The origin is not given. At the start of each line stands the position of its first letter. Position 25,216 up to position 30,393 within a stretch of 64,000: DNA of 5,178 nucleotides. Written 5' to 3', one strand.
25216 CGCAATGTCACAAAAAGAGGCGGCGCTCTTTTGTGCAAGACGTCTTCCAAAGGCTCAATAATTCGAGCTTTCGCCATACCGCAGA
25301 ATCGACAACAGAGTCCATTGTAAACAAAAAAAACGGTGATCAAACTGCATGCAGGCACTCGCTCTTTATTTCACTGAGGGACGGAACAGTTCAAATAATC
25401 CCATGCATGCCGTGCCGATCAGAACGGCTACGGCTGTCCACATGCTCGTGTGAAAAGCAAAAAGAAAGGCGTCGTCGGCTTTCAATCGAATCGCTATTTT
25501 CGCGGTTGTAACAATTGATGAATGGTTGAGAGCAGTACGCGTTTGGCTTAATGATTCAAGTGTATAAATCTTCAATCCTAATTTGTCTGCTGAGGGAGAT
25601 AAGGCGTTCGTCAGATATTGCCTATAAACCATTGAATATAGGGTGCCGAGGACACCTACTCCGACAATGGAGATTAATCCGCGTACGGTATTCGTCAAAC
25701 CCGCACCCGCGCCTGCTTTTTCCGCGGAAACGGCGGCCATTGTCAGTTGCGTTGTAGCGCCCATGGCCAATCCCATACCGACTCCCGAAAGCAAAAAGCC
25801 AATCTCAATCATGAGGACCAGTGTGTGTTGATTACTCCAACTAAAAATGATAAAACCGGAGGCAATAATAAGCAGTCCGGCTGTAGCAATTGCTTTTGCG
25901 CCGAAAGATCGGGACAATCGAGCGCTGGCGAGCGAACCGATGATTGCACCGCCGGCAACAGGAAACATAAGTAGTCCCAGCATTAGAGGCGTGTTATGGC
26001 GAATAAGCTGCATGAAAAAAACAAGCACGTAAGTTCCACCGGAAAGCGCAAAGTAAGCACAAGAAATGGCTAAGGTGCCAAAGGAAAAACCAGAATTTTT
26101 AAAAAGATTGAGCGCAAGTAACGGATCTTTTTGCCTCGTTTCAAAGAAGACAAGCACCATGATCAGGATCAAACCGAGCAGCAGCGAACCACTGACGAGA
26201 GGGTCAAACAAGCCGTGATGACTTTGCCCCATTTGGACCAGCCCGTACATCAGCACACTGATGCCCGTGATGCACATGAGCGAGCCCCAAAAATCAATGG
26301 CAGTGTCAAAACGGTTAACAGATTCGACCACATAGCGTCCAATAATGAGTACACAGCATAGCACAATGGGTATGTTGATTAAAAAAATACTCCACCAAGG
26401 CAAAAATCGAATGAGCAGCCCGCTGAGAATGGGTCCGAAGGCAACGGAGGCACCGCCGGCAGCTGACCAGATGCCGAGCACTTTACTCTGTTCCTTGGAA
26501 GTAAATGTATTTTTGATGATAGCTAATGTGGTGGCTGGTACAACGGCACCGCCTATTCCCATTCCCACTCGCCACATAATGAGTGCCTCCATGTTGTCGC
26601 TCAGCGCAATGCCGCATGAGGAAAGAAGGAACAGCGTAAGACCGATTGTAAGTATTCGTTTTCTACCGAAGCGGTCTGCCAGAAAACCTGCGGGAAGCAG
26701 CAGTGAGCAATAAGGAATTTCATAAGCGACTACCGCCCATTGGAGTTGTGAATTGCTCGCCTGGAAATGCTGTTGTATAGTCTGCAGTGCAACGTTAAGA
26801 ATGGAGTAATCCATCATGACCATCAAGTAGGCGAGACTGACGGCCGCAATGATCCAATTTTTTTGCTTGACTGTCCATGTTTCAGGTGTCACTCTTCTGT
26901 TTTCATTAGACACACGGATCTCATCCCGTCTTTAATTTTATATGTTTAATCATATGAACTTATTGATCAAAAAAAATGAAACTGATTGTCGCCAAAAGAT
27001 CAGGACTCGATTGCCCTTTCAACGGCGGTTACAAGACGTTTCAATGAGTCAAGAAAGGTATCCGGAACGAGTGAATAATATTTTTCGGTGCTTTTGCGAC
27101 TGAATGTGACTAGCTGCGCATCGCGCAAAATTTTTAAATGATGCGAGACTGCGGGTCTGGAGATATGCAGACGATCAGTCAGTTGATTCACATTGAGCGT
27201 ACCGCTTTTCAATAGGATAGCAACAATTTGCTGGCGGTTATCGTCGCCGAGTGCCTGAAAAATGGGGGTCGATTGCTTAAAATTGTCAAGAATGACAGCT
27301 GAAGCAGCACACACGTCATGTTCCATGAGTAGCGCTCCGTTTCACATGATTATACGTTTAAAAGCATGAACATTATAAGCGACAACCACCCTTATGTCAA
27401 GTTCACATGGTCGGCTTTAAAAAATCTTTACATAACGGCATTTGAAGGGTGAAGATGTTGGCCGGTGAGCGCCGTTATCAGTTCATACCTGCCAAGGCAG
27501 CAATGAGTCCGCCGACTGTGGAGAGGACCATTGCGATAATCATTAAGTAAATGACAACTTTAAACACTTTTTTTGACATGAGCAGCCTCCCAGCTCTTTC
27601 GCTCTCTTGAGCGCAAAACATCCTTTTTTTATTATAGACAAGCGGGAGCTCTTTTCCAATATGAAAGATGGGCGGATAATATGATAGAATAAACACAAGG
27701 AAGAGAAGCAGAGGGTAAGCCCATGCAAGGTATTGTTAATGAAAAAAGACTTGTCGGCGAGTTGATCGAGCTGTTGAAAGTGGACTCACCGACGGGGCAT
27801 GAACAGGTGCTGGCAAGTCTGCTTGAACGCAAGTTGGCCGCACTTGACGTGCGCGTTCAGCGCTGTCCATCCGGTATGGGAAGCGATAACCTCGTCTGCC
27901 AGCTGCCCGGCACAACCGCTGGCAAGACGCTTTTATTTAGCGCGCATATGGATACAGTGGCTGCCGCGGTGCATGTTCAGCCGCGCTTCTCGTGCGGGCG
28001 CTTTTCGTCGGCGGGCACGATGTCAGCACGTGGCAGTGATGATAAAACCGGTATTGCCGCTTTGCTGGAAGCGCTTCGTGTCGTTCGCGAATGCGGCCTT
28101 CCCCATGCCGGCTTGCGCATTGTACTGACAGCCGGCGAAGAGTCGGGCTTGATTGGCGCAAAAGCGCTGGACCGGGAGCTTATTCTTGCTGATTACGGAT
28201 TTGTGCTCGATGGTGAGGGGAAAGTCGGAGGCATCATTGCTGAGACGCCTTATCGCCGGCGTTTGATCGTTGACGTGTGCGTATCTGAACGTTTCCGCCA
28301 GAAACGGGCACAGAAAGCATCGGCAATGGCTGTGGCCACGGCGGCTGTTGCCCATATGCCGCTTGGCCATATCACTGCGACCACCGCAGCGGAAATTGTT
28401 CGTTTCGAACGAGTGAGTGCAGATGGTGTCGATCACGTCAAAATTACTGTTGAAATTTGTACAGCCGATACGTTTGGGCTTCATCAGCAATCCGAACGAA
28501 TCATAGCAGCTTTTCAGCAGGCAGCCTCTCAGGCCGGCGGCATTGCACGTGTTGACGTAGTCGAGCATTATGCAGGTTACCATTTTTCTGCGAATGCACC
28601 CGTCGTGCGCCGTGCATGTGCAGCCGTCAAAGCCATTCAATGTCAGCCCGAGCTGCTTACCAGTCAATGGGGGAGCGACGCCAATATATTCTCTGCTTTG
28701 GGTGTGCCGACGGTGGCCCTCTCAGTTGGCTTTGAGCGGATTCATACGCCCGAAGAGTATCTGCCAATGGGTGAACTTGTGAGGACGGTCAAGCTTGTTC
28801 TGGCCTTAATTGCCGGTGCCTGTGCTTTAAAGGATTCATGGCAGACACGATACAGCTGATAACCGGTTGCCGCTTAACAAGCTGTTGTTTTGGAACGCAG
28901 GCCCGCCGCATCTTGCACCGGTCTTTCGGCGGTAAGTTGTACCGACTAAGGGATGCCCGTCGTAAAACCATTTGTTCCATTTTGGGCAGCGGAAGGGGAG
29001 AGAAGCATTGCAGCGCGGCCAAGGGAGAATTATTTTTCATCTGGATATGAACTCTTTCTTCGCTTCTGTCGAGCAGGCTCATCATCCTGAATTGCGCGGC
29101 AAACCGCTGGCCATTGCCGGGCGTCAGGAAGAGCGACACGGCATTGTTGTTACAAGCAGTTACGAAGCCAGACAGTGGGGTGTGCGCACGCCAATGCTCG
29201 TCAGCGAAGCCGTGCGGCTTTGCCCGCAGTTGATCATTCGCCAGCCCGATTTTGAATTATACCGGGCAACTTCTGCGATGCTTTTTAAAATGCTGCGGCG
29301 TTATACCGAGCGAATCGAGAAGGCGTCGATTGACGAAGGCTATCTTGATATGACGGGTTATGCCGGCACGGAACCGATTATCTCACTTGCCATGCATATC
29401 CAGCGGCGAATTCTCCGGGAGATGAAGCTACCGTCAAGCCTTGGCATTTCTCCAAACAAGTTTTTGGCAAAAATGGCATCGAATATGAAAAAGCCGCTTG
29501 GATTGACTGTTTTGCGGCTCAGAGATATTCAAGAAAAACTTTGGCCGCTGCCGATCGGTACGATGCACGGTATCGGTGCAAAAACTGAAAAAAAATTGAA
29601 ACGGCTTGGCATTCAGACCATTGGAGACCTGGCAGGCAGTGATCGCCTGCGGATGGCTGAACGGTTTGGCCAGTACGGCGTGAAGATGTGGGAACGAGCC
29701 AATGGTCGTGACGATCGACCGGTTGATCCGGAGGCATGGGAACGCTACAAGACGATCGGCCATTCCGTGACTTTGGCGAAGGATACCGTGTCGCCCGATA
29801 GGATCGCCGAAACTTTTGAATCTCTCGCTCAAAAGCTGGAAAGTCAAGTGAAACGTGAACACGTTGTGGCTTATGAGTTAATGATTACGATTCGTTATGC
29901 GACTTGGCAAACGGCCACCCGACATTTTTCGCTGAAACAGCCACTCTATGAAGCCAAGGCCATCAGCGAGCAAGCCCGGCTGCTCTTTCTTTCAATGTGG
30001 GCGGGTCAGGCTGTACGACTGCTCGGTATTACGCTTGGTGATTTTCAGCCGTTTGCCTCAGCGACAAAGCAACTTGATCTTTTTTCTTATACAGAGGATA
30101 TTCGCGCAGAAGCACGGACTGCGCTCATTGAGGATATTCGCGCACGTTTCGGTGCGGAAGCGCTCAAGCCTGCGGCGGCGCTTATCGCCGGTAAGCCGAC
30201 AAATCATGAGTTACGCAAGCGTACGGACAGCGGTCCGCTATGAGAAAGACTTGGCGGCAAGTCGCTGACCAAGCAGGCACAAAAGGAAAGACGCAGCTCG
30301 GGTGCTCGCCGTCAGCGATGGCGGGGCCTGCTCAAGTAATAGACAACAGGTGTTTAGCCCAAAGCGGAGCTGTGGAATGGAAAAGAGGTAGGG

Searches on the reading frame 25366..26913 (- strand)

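Call 55: search_protein_families(library=pfam, proteins=[window:25366-26913:-])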
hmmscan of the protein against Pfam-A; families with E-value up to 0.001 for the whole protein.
window:25366-26913:- (515 aa): 4 families
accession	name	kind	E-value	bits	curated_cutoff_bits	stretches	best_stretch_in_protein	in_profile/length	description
PF07690.21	MFS_1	-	1.8e-51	175.5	33.4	1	26-418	2-346/347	Major Facilitator Superfamily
PF03137.26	OATP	-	4.7e-07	28.9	25.8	1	21-104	2-85/545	Organic Anion Transporter Polypeptide (OATP) family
PF00083.30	Sugar_tr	-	7.5e-06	25.5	22.3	1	37-125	28-121/452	Sugar (and other) transporter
PF05977.19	MFS_3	-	5.1e-05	22.3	27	1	38-191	28-186/524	Transmembrane secretion effector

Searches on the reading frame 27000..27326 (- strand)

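Call 55: search_protein_families(library=pfam, proteins=[window:27000-27326:-])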
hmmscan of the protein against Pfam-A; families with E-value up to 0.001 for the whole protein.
window:27000-27326:- (108 aa): 10 families
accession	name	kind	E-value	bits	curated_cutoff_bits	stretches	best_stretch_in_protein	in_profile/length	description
PF01022.26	HTH_5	-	9.8e-13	48.2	22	1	28-74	1-46/47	Bacterial regulatory protein, arsR family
PF12840.13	HTH_20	-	1.1e-08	35.4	27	1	26-74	1-49/51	Helix-turn-helix domain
PF13412.12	HTH_24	-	1.2e-07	31.6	21.9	1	28-73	2-47/48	Winged helix-turn-helix DNA-binding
PF01047.28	MarR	-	2.7e-06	27.6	24.6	1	34-79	8-53/59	MarR family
PF08279.18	HTH_11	-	6.5e-06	26.4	25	1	31-70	2-42/55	HTH domain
PF12802.13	MarR_2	-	7.9e-06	26.4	27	1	35-75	11-52/61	MarR family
PF01978.25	TrmB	-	8.8e-05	22.7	25.6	1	36-85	15-64/68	Sugar-specific transcriptional regulator TrmB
PF02002.24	TFIIE_alpha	-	0.00027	21.2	22.9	1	25-107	10-97/105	TFIIE alpha subunit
PF21476.4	PF0610-like_N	-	0.00031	21.3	33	1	31-65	3-36/50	PF0610-like, N-terminal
PF08221.17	HTH_9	-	0.00058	20.4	23.4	1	32-76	16-60/62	RNA polymerase III subunit RPC82 helix-turn-helix domain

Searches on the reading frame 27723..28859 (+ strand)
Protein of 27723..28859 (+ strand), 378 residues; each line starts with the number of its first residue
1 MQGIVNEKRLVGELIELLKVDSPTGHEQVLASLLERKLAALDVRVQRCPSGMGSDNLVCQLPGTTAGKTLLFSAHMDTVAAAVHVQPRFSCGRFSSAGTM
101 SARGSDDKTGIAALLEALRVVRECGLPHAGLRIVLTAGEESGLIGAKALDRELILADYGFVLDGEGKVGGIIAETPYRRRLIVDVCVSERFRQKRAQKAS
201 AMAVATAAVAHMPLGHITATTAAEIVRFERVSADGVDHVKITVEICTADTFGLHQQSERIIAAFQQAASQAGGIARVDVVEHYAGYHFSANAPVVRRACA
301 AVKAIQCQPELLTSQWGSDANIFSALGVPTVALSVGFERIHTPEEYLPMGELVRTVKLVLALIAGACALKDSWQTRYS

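Call 55: search_protein_families(library=pfam, proteins=[window:27723-28859:+])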
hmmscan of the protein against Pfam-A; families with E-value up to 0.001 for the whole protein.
window:27723-28859:+ (378 aa): 3 families
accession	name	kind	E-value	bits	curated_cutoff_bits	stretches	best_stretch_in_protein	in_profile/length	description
PF01546.33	Peptidase_M20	-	7.4e-22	78.7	24.6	1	71-363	1-204/206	Peptidase family M20/M25/M40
PF05343.19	Peptidase_M42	-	5.9e-15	55.5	23.2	1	98-163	126-189/292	M42 glutamyl aminopeptidase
PF04389.22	Peptidase_M28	-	7.5e-13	49.1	21.3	1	56-149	1-76/193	Peptidase family M28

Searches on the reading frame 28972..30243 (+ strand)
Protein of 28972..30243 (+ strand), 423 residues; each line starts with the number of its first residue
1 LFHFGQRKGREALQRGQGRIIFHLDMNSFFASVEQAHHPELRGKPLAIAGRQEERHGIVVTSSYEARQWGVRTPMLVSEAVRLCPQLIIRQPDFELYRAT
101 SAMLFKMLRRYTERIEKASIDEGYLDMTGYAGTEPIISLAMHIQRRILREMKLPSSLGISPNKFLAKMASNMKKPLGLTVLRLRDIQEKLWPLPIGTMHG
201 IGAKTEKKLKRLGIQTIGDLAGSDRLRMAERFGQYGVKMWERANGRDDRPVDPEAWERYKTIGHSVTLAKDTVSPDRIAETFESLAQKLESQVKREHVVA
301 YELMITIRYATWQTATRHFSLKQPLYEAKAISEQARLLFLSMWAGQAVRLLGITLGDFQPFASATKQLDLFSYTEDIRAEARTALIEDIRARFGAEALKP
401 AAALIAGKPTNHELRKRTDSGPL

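Call 55: search_protein_families(library=pfam, proteins=[window:28972-30243:+])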
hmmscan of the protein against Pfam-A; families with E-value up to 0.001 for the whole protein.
window:28972-30243:+ (423 aa): 4 families
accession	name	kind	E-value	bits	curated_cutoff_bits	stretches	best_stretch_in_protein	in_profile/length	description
PF00817.25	IMS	-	2.1e-50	171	23.2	1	24-171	1-148/148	impB/mucB/samB family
PF11799.13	IMS_C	-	1.2e-18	67.9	20.7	1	260-370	2-109/109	impB/mucB/samB family C-terminal domain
PF11798.14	IMS_HHH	-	7.1e-10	39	24.4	1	185-214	3-32/32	IMS family HHH motif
PF21999.2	IMS_HHH_1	-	0.00019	22.3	27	1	200-247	5-53/53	DNA polymerase-iota, thumb domain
